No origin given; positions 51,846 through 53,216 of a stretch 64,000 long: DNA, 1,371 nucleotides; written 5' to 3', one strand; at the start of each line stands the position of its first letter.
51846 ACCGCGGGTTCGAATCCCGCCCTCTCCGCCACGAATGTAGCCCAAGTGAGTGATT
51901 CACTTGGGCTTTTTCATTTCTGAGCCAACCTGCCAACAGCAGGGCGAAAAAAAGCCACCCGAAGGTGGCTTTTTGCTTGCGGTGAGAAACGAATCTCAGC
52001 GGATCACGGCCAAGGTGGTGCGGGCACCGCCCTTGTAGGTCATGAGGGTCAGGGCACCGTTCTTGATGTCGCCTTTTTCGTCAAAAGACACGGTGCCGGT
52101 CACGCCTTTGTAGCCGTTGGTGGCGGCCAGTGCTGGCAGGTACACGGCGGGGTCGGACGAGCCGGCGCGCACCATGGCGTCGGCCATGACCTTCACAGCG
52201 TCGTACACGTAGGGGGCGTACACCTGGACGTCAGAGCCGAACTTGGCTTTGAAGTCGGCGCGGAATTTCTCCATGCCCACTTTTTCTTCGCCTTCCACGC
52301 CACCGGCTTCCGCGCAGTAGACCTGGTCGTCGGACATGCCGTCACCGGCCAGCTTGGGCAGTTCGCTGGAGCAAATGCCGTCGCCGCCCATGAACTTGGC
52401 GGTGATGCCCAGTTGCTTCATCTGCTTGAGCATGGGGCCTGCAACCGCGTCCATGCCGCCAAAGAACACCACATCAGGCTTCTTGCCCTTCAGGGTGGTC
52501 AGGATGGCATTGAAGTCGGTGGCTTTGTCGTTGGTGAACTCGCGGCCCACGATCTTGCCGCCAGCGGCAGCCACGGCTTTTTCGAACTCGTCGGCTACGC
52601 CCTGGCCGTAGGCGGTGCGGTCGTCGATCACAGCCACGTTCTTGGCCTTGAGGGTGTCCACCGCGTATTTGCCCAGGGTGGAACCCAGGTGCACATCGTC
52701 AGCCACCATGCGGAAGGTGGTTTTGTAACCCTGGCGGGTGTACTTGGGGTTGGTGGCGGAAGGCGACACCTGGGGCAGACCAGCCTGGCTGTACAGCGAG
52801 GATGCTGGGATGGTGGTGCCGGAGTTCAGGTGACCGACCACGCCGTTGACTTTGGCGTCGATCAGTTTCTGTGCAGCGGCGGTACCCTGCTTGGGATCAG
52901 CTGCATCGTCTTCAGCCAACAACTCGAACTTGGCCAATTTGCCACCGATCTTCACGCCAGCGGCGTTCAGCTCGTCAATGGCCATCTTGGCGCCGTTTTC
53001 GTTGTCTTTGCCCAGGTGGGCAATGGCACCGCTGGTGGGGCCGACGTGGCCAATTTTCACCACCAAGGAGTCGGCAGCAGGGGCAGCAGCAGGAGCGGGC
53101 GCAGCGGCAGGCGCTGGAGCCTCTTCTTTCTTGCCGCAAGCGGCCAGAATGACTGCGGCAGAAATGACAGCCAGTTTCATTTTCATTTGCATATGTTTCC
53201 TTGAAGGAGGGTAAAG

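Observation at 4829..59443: Dispersed AT-rich 51-nt repeat family with a fixed 9-14-8-7-13 block architecture (at least 10 copies in 64 kb)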

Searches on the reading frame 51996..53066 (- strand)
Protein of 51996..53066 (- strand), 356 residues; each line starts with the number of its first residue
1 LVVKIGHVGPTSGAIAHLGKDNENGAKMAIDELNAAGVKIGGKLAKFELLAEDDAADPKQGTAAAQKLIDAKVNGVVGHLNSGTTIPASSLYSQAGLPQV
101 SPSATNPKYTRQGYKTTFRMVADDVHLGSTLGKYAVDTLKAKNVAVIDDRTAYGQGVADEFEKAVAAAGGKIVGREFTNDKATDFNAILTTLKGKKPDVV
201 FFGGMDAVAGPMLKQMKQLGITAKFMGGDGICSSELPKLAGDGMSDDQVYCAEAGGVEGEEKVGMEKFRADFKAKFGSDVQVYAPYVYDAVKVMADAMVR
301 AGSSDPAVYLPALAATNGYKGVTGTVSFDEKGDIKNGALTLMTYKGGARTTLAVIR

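Call 64: find_homologous_proteins(query=window:51996-53066:-, max_evalue=1e-80)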
Query window:51996-53066:- (356 aa): 8000 proteins with E <= 1e-80 among 8000 candidates; the best 120 are listed.
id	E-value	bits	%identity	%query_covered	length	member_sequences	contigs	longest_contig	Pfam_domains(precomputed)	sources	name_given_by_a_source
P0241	6.5e-222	754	97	100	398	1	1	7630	PF01094.35,PF13433.13,PF13458.13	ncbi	-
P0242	2.7e-220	748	96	100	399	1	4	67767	PF01094.35,PF13407.13,PF13433.13,PF13458.13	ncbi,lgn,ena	-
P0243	2.2e-218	742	95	100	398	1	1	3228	PF01094.35,PF13433.13,PF13458.13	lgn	-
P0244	5.0e-217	738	94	100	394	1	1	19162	PF01094.35,PF13433.13,PF13458.13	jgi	jgi:branched-chain amino acid transport system substrate-binding protein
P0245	2.0e-216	735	94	100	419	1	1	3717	PF01094.35,PF13433.13,PF13458.13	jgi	jgi:branched-chain amino acid transport system substrate-binding protein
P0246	7.5e-214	727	92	100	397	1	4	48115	PF01094.35,PF13433.13,PF13458.13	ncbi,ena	-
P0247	1.7e-213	726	92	100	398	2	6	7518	PF01094.35,PF13433.13,PF13458.13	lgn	-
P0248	3.7e-213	725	92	100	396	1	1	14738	PF01094.35,PF13433.13,PF13458.13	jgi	jgi:branched-chain amino acid transport system substrate-binding protein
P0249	4.2e-212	721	93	100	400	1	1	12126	PF01094.35,PF13433.13,PF13458.13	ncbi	-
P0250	5.3e-212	721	92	100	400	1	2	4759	PF01094.35,PF13433.13,PF13458.13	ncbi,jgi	ncbi:MAG: hypothetical protein RLZZ612_2446 [Pseudomonadota bacterium]|jgi:branched-chain amino acid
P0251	6.2e-212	721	93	100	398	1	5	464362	PF01094.35,PF13433.13,PF13458.13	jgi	jgi:branched-chain amino acid transport system substrate-binding protein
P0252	7.5e-212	721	92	100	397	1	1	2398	PF01094.35,PF13433.13,PF13458.13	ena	-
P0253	8.4e-212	720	92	100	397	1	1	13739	PF01094.35,PF13433.13,PF13458.13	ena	-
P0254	1.1e-211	720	91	100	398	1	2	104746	PF01094.35,PF13433.13,PF13458.13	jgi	jgi:branched-chain amino acid transport system substrate-binding protein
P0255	2.0e-211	719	93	100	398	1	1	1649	PF01094.35,PF13433.13,PF13458.13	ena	-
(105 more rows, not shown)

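Call 67: find_encoding_contigs(protein=P0242, flank=10000, max_places=1)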
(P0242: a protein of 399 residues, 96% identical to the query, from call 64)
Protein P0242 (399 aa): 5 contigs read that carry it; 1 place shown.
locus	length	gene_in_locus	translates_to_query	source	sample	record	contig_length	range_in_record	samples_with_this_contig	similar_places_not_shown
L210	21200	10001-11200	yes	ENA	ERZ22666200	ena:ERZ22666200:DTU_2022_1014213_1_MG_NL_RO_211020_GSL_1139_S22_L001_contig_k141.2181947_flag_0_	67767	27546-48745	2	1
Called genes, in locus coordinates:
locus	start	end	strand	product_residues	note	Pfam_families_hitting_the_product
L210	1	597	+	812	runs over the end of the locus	-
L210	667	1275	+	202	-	PF04011:LemA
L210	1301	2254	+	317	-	PF04536:TPM_phosphatase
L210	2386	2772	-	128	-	PF12680:SnoaL_2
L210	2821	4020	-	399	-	PF00155:Aminotran_1_2, PF01041:DegT_DnrJ_EryC1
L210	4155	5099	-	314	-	PF00126:HTH_1, PF03466:LysR_substrate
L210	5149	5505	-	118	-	PF06180:CbiK (weak), PF01903:CbiX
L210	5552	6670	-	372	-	PF03739:LptF_LptG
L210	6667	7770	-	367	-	PF03739:LptF_LptG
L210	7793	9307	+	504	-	PF02789:Peptidase_M17_N (weak), PF00883:Peptidase_M17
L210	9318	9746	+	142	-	PF04364:DNA_pol3_chi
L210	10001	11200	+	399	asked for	PF13407:Peripla_BP_4 (faint), PF13433:Peripla_BP_5 (weak), PF13458:Peripla_BP_6, PF01094:ANF_receptor, PF13433:Peripla_BP_5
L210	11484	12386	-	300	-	PF01145:Band_7, PF16200:Band_7_C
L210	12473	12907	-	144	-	-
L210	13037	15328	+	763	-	PF03709:OKR_DC_1_N, PF01276:OKR_DC_1, PF03711:OKR_DC_1_C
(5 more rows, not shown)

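Call 68: find_encoding_contigs(protein=P0251, flank=10000, max_places=1)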
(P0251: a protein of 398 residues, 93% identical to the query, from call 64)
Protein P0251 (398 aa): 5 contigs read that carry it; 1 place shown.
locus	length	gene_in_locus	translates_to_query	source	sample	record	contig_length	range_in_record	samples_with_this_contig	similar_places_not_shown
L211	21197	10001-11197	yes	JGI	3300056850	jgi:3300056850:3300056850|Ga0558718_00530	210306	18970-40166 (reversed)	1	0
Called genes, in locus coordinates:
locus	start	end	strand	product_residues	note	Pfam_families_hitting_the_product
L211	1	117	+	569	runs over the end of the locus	PF01609:DDE_Tnp_1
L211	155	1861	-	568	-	PF00916:Sulfate_transp, PF01740:STAS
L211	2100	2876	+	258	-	-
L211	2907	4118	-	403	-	PF00155:Aminotran_1_2, PF01053:Cys_Met_Meta_PP (weak), PF01041:DegT_DnrJ_EryC1 (weak)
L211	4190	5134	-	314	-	PF00126:HTH_1, PF03466:LysR_substrate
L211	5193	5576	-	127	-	PF01903:CbiX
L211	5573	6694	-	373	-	PF03739:LptF_LptG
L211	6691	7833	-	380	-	PF03739:LptF_LptG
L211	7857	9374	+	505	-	PF00883:Peptidase_M17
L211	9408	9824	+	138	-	PF04364:DNA_pol3_chi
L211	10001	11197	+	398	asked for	PF13458:Peripla_BP_6, PF01094:ANF_receptor, PF13433:Peripla_BP_5 (weak)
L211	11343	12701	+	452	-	PF13727:CoA_binding_3, PF02397:Bac_transf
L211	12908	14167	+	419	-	PF13356:Arm-DNA-bind_3, PF22022:Phage_int_M, PF00589:Phage_integrase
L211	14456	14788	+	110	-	-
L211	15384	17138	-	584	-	PF00732:GMC_oxred_N, PF00890:FAD_binding_2 (faint), PF05199:GMC_oxred_C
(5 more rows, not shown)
